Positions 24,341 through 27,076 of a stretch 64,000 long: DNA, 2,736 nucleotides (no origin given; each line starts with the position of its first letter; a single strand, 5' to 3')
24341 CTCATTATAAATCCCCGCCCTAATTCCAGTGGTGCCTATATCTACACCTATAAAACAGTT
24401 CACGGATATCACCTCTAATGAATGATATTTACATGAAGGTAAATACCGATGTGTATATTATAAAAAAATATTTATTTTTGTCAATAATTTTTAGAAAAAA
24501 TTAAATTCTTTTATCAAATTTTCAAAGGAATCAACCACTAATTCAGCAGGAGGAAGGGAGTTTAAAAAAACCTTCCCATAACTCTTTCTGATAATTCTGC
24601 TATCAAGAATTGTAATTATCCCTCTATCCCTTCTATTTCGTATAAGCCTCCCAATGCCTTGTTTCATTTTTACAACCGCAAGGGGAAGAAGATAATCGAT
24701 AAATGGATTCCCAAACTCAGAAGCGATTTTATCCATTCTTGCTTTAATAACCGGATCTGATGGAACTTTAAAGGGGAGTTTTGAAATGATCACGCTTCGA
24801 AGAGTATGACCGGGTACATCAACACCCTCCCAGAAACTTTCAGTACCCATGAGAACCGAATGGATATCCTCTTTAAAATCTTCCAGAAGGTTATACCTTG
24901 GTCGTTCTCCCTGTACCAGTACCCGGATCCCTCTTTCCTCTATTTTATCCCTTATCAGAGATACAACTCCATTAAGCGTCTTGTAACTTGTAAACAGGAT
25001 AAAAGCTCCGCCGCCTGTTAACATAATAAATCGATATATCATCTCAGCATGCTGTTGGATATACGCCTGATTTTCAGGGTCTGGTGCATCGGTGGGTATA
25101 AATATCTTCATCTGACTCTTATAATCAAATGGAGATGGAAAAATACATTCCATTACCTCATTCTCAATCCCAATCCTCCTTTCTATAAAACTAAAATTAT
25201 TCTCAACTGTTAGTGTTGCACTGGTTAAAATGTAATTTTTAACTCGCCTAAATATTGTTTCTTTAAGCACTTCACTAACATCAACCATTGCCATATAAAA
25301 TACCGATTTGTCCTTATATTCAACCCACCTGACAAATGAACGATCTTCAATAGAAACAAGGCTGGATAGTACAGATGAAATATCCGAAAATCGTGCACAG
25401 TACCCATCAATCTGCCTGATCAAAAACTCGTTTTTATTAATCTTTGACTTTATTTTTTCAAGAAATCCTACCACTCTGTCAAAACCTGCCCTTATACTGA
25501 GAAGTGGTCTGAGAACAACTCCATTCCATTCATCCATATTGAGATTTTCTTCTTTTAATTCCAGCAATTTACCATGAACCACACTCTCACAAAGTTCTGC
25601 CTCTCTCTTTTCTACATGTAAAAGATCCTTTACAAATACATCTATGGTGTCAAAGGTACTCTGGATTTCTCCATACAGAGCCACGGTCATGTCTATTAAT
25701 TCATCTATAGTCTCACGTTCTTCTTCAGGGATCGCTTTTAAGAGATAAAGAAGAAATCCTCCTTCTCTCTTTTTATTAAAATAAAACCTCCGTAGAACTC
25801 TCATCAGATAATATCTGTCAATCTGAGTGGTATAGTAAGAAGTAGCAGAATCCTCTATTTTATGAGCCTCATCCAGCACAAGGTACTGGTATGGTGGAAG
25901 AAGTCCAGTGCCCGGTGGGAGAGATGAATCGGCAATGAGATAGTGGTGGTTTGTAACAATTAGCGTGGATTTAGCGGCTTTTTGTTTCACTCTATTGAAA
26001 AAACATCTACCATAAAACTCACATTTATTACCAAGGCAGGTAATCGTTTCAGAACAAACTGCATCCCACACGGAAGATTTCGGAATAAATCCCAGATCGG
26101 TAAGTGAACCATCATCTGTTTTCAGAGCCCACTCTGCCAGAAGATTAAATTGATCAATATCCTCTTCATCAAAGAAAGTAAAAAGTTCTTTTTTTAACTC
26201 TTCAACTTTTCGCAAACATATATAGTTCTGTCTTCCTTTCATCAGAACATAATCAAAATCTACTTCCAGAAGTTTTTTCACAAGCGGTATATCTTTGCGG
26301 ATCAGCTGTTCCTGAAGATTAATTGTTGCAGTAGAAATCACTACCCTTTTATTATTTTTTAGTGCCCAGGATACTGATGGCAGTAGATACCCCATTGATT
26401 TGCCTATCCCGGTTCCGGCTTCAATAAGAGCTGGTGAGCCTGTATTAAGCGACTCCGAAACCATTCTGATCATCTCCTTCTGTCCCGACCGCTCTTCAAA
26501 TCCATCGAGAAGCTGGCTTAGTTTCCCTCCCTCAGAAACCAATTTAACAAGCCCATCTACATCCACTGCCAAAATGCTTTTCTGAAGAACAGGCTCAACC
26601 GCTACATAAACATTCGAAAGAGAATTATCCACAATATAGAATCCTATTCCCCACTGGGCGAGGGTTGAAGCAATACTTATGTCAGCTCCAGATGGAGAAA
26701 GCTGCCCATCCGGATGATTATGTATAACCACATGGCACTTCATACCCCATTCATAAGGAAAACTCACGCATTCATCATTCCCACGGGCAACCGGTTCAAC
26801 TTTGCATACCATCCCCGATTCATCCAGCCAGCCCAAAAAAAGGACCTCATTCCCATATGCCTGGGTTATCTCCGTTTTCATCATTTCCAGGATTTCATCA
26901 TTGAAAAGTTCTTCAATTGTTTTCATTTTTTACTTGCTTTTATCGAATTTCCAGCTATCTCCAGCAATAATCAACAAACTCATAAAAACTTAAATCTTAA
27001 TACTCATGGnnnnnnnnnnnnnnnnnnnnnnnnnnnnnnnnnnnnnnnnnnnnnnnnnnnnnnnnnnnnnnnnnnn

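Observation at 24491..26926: DinG/Rad3-family helicase fused to an N-terminal RadC-like JAB metalloenzyme domain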

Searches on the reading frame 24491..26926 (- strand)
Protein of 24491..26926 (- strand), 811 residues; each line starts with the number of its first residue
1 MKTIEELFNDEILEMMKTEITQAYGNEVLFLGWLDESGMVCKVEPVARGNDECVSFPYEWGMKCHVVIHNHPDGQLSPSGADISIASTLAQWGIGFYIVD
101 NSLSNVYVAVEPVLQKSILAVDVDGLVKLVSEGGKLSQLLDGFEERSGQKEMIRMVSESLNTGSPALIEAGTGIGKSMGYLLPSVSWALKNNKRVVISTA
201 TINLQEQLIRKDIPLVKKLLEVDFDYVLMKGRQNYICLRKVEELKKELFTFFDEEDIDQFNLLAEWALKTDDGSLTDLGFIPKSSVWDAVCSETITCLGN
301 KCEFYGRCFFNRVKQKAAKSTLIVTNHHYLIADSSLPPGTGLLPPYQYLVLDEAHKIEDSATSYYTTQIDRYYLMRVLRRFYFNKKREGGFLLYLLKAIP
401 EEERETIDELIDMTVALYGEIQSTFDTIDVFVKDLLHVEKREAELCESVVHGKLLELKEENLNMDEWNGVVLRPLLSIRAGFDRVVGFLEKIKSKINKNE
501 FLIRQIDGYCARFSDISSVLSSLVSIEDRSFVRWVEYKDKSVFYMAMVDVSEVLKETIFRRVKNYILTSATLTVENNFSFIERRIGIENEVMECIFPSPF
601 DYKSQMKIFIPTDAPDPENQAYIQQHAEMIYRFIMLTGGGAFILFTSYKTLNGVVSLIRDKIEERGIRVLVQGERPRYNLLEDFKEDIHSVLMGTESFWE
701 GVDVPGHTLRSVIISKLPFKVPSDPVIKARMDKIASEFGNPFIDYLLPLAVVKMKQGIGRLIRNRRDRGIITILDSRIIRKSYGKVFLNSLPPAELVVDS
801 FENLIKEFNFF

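Call 3: search_protein_families(library=pfam, proteins=[window:24491-26926:-], max_evalue=1)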
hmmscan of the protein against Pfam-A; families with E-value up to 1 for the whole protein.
window:24491-26926:- (811 aa): 9 families
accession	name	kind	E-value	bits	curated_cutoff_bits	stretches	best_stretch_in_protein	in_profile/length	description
PF13307.12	Helicase_C_2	-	2.2e-46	158.4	25.3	1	632-793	3-169/170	Helicase C-terminal domain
PF00270.35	DEAD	-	5.3e-09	36.5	26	1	149-218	4-71/167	DEAD/DEAH box helicase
PF04002.20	RadC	-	8.9e-06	26.1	22.1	1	11-92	6-94/121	RadC-like JAB domain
PF04851.21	ResIII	-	0.00016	22.1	22.5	1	144-211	3-72/164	Type III restriction enzyme, res subunit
PF06733.21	DEAD_2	-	0.004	17.3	21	1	298-371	96-169/172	DEAD_2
PF00271.37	Helicase_C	-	0.023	15.4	23.5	1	629-763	5-108/110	Helicase conserved C-terminal domain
PF14464.11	Prok-JAB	-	0.08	13.3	25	1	65-99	69-101/114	Prokaryotic homologs of the JAB domain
PF08966.16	DUF1882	-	0.11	13.3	27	1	297-328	22-53/73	Domain of unknown function (DUF1882)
PF00176.29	SNF2-rel_dom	-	0.28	10.7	24.9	1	314-367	98-147/290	SNF2-related domain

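Call 4: search_protein_families(library=ncbifam, proteins=[window:24491-26926:-], max_evalue=1)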
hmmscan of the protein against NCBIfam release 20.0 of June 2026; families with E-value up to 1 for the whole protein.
window:24491-26926:- (811 aa): 10 families
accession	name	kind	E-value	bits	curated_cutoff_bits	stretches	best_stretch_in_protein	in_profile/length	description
NF053712.1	repair_DEAH_YoaA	equivalog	1.1e-169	566.2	680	2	477-797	302-619/630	DNA repair helicase YoaA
NF005981.0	PRK08074.1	equivalog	4.1e-156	521.5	789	1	132-808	247-925/931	ATP-dependent DNA helicase DinG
NF008729.0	PRK11747.1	equivalog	1.6e-126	423.5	598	1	136-796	17-699/703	ATP-dependent DNA helicase DinG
TIGR01407.1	dinG_rel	hypoth_equivalog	2.9e-118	396.4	547.7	1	142-808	243-885/889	putative DnaQ family exonuclease/DinG family helicase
NF005569.0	PRK07246.1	equivalog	1.6e-58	198.7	794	2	531-797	542-803/820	bifunctional DnaQ family exonuclease/ATP-dependent helicase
TIGR03117.2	cas_csf4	equivalog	1.3e-30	106.3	400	3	143-244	127-227/800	type IV CRISPR-associated DEAD/DEAH-box helicase Csf4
TIGR00604.1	rad3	subfamily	4.2e-21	75.2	246.95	2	305-783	182-681/706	DNA repair helicase (rad3)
NF000642.1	PRK00024.1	equivalog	0.00019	21.1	180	1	66-92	158-184/212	RadC family protein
TIGR00608.1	radc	subfamily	0.0019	18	133.85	1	65-91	163-189/218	RadC family protein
NF004066.1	PRK05580.1-3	equivalog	0.013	13.8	813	0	147-210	255-317/788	primosomal protein N'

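Call 5: find_homologous_proteins(query=window:24491-26926:-, max_evalue=1e-10)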
Query window:24491-26926:- (811 aa): 3036 proteins with E <= 1e-10 among 8000 candidates; the best 120 are listed.
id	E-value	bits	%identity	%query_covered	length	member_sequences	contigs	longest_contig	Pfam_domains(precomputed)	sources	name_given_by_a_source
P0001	0.0e+0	1835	100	100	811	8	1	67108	PF04002.21,PF00270.36,PF13307.13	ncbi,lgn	-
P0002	2.9e-245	834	47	99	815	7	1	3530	PF00270.36,PF13307.13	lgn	-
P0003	4.1e-240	817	47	100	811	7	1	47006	PF06733.22,PF00270.36,PF13307.13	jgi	-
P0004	5.7e-238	810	46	99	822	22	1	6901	PF00270.36,PF13307.13,PF04851.22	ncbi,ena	-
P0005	2.0e-236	805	46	99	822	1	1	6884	PF00270.36,PF13307.13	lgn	-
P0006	2.4e-236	805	46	99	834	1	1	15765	PF00270.36,PF13307.13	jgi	jgi:ATP-dependent DNA helicase DinG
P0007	3.9e-236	804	46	97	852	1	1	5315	PF00270.36,PF13307.13,PF04851.22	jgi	jgi:ATP-dependent DNA helicase DinG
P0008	8.7e-233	793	45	99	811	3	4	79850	PF00270.36,PF13307.13,PF04851.22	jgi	-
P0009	2.5e-232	792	47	99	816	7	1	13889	PF06733.22,PF00270.36,PF13307.13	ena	-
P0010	1.2e-231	789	45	99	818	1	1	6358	PF06733.22,PF00270.36,PF13307.13,PF04851.22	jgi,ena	-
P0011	1.3e-231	789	45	100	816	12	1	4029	PF06733.22,PF00270.36,PF13307.13,PF04851.22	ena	-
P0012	1.5e-231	789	44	99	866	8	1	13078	PF00270.36,PF13307.13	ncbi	-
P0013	2.2e-231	789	46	98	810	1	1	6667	PF04002.21,PF00270.36,PF13307.13,PF04851.22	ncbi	-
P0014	2.3e-231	788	44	100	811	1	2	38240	PF04002.21,PF06733.22,PF00270.36,PF13307.13,PF04851.22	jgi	-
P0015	2.4e-231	788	46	100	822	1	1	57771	PF00270.36,PF13307.13,PF04851.22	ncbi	-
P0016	2.2e-229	782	45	99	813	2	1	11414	PF04002.21,PF06733.22,PF00270.36,PF13307.13,PF04851.22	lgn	-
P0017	1.3e-228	779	46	97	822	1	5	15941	PF00270.36,PF13307.13,PF04851.22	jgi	jgi:ATP-dependent DNA helicase DinG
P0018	3.5e-228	778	45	99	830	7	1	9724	PF00270.36,PF13307.13,PF04851.22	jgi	jgi:ATP-dependent DNA helicase DinG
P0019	5.1e-227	774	44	100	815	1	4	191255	PF04002.21,PF00270.36,PF13307.13,PF00271.38,PF04851.22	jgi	jgi:ATP-dependent DNA helicase DinG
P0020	6.4e-227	774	44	99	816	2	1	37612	PF04002.21,PF06733.22,PF00270.36,PF13307.13,PF04851.22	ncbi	ncbi:MAG: helicase C-terminal domain-containing protein [Spirochaetota bacterium]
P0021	7.1e-227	774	43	99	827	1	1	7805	PF04002.21,PF00270.36,PF13307.13,PF00271.38,PF04851.22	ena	-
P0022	1.7e-226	772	44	100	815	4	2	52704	PF04002.21,PF06733.22,PF00270.36,PF13307.13,PF04851.22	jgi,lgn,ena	jgi:ATP-dependent DNA helicase DinG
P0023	1.8e-226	772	44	100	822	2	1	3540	PF04002.21,PF00270.36,PF13307.13,PF04851.22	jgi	jgi:ATP-dependent DNA helicase DinG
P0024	2.7e-226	772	45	100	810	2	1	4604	PF04002.21,PF00270.36,PF13307.13,PF04851.22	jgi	jgi:ATP-dependent DNA helicase DinG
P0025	2.6e-225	768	45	98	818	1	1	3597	PF06733.22,PF00270.36,PF13307.13,PF04851.22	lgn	-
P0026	2.3e-224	765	43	100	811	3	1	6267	PF06733.22,PF00270.36,PF13307.13,PF04851.22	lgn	-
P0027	1.0e-223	763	44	100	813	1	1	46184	PF06733.22,PF00270.36,PF13307.13,PF04851.22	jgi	jgi:ATP-dependent DNA helicase DinG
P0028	1.3e-223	763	44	99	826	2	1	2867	PF06733.22,PF00270.36,PF13307.13,PF04851.22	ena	-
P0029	1.6e-223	763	44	99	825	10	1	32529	PF04002.21,PF00270.36,PF13307.13,PF04851.22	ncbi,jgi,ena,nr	ncbi:MAG: hypothetical protein DRP84_03230 [Spirochaetes bacterium]|nr:MAG: hypothetical protein DRP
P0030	3.1e-223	762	45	99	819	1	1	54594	PF00270.36,PF13307.13,PF00271.38,PF04851.22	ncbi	-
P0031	3.2e-223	762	44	99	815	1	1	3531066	PF00270.36,PF13307.13,PF04851.22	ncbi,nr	ncbi:MAG: DEAD/DEAH box helicase [Spirochaetota bacterium]|nr:MAG: DEAD/DEAH box helicase [Spirochae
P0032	1.7e-222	759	43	100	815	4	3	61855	PF06733.22,PF00270.36,PF13307.13,PF04851.22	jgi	-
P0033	4.5e-222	758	44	100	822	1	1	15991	PF04002.21,PF00270.36,PF13307.13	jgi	jgi:ATP-dependent DNA helicase DinG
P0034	1.1e-221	757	44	100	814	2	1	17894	PF00270.36,PF13307.13,PF04851.22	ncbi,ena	-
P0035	1.2e-221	756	44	99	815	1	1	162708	PF00270.36,PF13307.13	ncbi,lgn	-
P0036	2.7e-221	755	44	99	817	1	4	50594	PF06733.22,PF00270.36,PF13307.13,PF04851.22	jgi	jgi:ATP-dependent DNA helicase DinG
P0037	5.1e-221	754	44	100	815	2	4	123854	PF00270.36,PF13307.13,PF04851.22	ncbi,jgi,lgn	-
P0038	1.1e-220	753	43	100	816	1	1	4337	PF04002.21,PF00270.36,PF13307.13,PF04851.22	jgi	jgi:ATP-dependent DNA helicase DinG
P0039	1.4e-220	753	43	100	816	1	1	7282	PF06733.22,PF00270.36,PF13307.13,PF04851.22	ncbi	-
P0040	5.4e-220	751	43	100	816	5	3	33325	PF04002.21,PF06733.22,PF00270.36,PF13307.13,PF04851.22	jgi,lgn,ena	-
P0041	1.3e-219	750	44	99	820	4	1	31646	PF06733.22,PF00270.36,PF13307.13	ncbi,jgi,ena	-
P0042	1.5e-219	749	44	99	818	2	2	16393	PF00270.36,PF13307.13,PF04851.22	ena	-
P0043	4.3e-219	748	44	99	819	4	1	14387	PF04002.21,PF06733.22,PF00270.36,PF13307.13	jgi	jgi:ATP-dependent DNA helicase DinG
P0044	4.4e-219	748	43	100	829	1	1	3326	PF04002.21,PF00270.36,PF13307.13,PF04851.22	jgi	jgi:ATP-dependent DNA helicase DinG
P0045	1.3e-217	743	44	99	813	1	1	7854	PF06733.22,PF00270.36,PF13307.13,PF04851.22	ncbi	-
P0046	1.3e-217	743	43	100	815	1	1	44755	PF06733.22,PF00270.36,PF13307.13,PF04851.22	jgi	-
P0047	1.4e-217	743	44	98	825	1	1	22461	PF00270.36,PF13307.13,PF04851.22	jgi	jgi:ATP-dependent DNA helicase DinG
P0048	1.4e-217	743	44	99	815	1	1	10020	PF06733.22,PF00270.36,PF13307.13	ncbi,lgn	-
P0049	6.0e-217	741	42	100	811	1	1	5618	PF00270.36,PF13307.13,PF04851.22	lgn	-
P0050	1.1e-216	740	43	100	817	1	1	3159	PF06733.22,PF00270.36,PF13307.13,PF00271.38,PF04851.22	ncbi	ncbi:MAG: helicase C-terminal domain-containing protein [Spirochaetota bacterium]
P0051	1.9e-216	739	43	100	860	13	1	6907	PF00270.36,PF13307.13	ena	-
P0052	2.2e-216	739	44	100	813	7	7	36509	PF06733.22,PF00270.36,PF13307.13,PF04851.22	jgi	jgi:ATP-dependent DNA helicase DinG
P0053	1.7e-215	736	43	100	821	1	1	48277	PF06733.22,PF00270.36,PF13307.13,PF04851.22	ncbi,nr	ncbi:MAG: DEAD/DEAH box helicase family protein [Spirochaetes bacterium]|nr:DEAD/DEAH box helicase f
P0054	1.1e-214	733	43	99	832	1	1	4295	PF04002.21,PF06733.22,PF00270.36,PF13307.13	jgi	jgi:ATP-dependent DNA helicase DinG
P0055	3.4e-213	728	42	100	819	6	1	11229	PF06733.22,PF00270.36,PF13307.13,PF04851.22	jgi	-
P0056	7.2e-210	717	41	100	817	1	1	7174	PF06733.22,PF00270.36,PF13307.13,PF04851.22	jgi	jgi:ATP-dependent DNA helicase DinG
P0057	2.7e-209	715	41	100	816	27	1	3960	PF04002.21,PF06733.22,PF00270.36,PF13307.13,PF04851.22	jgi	jgi:ATP-dependent DNA helicase DinG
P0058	1.7e-206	706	44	94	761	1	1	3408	PF00270.36,PF13307.13,PF04851.22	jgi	jgi:ATP-dependent DNA helicase DinG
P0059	1.4e-203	697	45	87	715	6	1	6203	PF06733.22,PF00270.36,PF13307.13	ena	-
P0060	4.8e-203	695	42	100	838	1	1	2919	PF00270.36,PF13307.13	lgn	-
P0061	4.5e-199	682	45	87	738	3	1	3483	PF00270.36,PF13307.13,PF04851.22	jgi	jgi:ATP-dependent DNA helicase DinG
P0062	2.3e-196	673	41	100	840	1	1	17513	PF06733.22,PF00270.36,PF13307.13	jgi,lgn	jgi:ATP-dependent DNA helicase DinG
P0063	2.2e-194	666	41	99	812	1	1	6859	PF00270.36,PF13307.13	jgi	jgi:ATP-dependent DNA helicase DinG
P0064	8.5e-194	664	40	99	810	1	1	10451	PF00270.36,PF13307.13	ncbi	ncbi:MAG: helicase C-terminal domain-containing protein [Spirochaetota bacterium]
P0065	1.1e-189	651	39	100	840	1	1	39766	PF04002.21,PF00270.36,PF13307.13,PF04851.22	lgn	-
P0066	7.1e-189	648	38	100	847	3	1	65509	PF04002.21,PF00270.36,PF13307.13,PF04851.22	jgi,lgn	jgi:ATP-dependent DNA helicase DinG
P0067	1.2e-187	644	39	100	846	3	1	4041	PF00270.36,PF13307.13,PF04851.22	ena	-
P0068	2.5e-186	640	43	87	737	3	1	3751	PF06733.22,PF00270.36,PF13307.13,PF04851.22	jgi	jgi:ATP-dependent DNA helicase DinG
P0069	1.5e-185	637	39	100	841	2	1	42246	PF04002.21,PF00270.36,PF13307.13,PF04851.22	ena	-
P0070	3.9e-185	636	38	100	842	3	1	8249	PF04002.21,PF00270.36,PF13307.13,PF04851.22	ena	-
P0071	6.0e-185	635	39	100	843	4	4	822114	PF04002.21,PF00270.36,PF13307.13,PF04851.22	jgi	-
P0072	1.1e-184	634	39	100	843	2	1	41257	PF04002.21,PF00270.36,PF13307.13,PF04851.22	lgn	-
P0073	2.1e-184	633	39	98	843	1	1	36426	PF04002.21,PF00270.36,PF13307.13,PF04851.22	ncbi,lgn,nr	ncbi:DEAD/DEAH box helicase [candidate division KSB1 bacterium]|nr:DEAD/DEAH box helicase [candidate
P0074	4.0e-184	632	39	98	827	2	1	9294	PF04002.21,PF00270.36,PF13307.13,PF04851.22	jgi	-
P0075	6.4e-184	632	40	100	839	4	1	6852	PF00270.36,PF13307.13,PF04851.22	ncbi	ncbi:MAG: helicase C-terminal domain-containing protein [Acidobacteriota bacterium]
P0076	4.2e-183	629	38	100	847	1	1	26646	PF04002.21,PF00270.36,PF13307.13,PF00271.38,PF04851.22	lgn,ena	-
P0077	9.8e-183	628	40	99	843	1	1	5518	PF04002.21,PF06733.22,PF00270.36,PF13307.13,PF04851.22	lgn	-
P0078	1.1e-182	627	39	100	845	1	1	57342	PF04002.21,PF00270.36,PF13307.13,PF04851.22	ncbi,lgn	-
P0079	1.2e-182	627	39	100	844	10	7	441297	PF04002.21,PF00270.36,PF13307.13,PF04851.22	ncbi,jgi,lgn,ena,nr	ncbi:MAG TPA: helicase C-terminal domain-containing protein [bacterium]|nr:helicase C-terminal domai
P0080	2.0e-182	627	39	100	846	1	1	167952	PF04002.21,PF00270.36,PF13307.13,PF04851.22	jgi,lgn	-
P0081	2.5e-182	626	39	100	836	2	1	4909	PF04002.21,PF00270.36,PF13307.13,PF04851.22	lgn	-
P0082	7.4e-182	625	39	100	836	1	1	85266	PF00270.36,PF13307.13,PF04851.22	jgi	-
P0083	1.6e-181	624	38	100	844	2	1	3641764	PF00270.36,PF13307.13,PF04851.22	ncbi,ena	-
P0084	3.2e-181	623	39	100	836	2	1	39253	PF04002.21,PF00270.36,PF13307.13,PF04851.22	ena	-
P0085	5.4e-181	622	44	81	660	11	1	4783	PF06733.22,PF00270.36,PF13307.13,PF00271.38,PF04851.22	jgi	jgi:ATP-dependent DNA helicase DinG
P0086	6.3e-181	622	39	100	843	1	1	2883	PF00270.36,PF13307.13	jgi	-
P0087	6.4e-181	622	39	100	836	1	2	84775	PF00270.36,PF13307.13,PF04851.22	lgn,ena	-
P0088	6.6e-181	622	39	100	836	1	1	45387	PF00270.36,PF13307.13,PF04851.22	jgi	-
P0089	7.1e-181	622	40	100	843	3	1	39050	PF06733.22,PF00270.36,PF13307.13,PF04851.22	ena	-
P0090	9.7e-181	621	39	100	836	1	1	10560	PF04002.21,PF00270.36,PF13307.13,PF04851.22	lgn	-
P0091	1.5e-180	620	39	100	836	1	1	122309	PF04002.21,PF00270.36,PF13307.13,PF04851.22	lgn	-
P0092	2.3e-180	620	39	100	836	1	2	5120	PF04002.21,PF00270.36,PF13307.13,PF04851.22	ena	-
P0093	2.3e-180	620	39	100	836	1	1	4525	PF00270.36,PF13307.13,PF04851.22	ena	-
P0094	3.0e-180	619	39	99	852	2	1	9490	PF06733.22,PF00270.36,PF13307.13,PF04851.22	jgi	jgi:ATP-dependent DNA helicase DinG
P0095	3.1e-180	619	40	100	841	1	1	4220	PF00270.36,PF13307.13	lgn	-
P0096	3.2e-180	619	40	98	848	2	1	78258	PF06733.22,PF00270.36,PF13307.13,PF04851.22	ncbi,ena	-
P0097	3.6e-180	619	39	100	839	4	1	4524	PF04002.21,PF00270.36,PF13307.13,PF00271.38,PF04851.22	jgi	-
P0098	4.1e-180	619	39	99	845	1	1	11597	PF06733.22,PF00270.36,PF13307.13,PF04851.22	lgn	-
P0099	7.8e-180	618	40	99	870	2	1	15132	PF00270.36,PF13307.13,PF04851.22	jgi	jgi:ATP-dependent DNA helicase DinG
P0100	8.8e-180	618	40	100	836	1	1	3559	PF00270.36,PF13307.13,PF04851.22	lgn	-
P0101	1.1e-179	618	38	100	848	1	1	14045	PF04002.21,PF00270.36,PF13307.13,PF04851.22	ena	-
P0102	1.1e-179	618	38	100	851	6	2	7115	PF04002.21,PF00270.36,PF13307.13,PF04851.22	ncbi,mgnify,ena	mgnify:CR=1 FL=1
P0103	1.2e-179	617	39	100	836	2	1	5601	PF04002.21,PF00270.36,PF13307.13,PF04851.22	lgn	-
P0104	1.4e-179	617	39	97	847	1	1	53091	PF04002.21,PF00270.36,PF13307.13,PF04851.22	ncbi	-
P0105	1.4e-179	617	39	100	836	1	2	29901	PF04002.21,PF00270.36,PF13307.13,PF04851.22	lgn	-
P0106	1.4e-179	617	39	100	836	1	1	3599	PF00270.36,PF13307.13,PF04851.22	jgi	-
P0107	1.6e-179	617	39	100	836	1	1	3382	PF00270.36,PF13307.13,PF04851.22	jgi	-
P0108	1.8e-179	617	40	100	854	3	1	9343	PF00270.36,PF13307.13,PF04851.22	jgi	jgi:ATP-dependent DNA helicase DinG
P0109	2.0e-179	617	39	98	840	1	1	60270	PF04002.21,PF06733.22,PF00270.36,PF13307.13,PF04851.22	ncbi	-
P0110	2.3e-179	617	39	100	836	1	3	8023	PF00270.36,PF13307.13,PF04851.22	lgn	-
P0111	2.4e-179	616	39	100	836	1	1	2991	PF00270.36,PF13307.13,PF04851.22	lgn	-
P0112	2.5e-179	616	38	100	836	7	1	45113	PF04002.21,PF00270.36,PF13307.13,PF04851.22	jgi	-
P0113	2.8e-179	616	39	100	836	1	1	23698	PF00270.36,PF13307.13,PF04851.22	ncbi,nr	ncbi:MAG: DEAD/DEAH box helicase family protein [Candidatus Dadabacteria bacterium]|nr:DEAD/DEAH box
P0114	2.9e-179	616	39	100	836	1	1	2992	PF00270.36,PF13307.13,PF04851.22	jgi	jgi:ATP-dependent DNA helicase DinG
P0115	2.9e-179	616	39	100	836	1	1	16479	PF00270.36,PF13307.13,PF04851.22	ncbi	-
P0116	3.2e-179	616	39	100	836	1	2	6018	PF00270.36,PF13307.13,PF04851.22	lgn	-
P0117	3.2e-179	616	39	100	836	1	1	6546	PF00270.36,PF13307.13,PF04851.22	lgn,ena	-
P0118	3.2e-179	616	38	100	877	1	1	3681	PF04002.21,PF00270.36,PF13307.13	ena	-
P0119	3.3e-179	616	38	100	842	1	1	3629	PF04002.21,PF00270.36,PF13307.13,PF04851.22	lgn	-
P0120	3.4e-179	616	39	100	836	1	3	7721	PF00270.36,PF13307.13,PF04851.22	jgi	jgi:ATP-dependent DNA helicase DinG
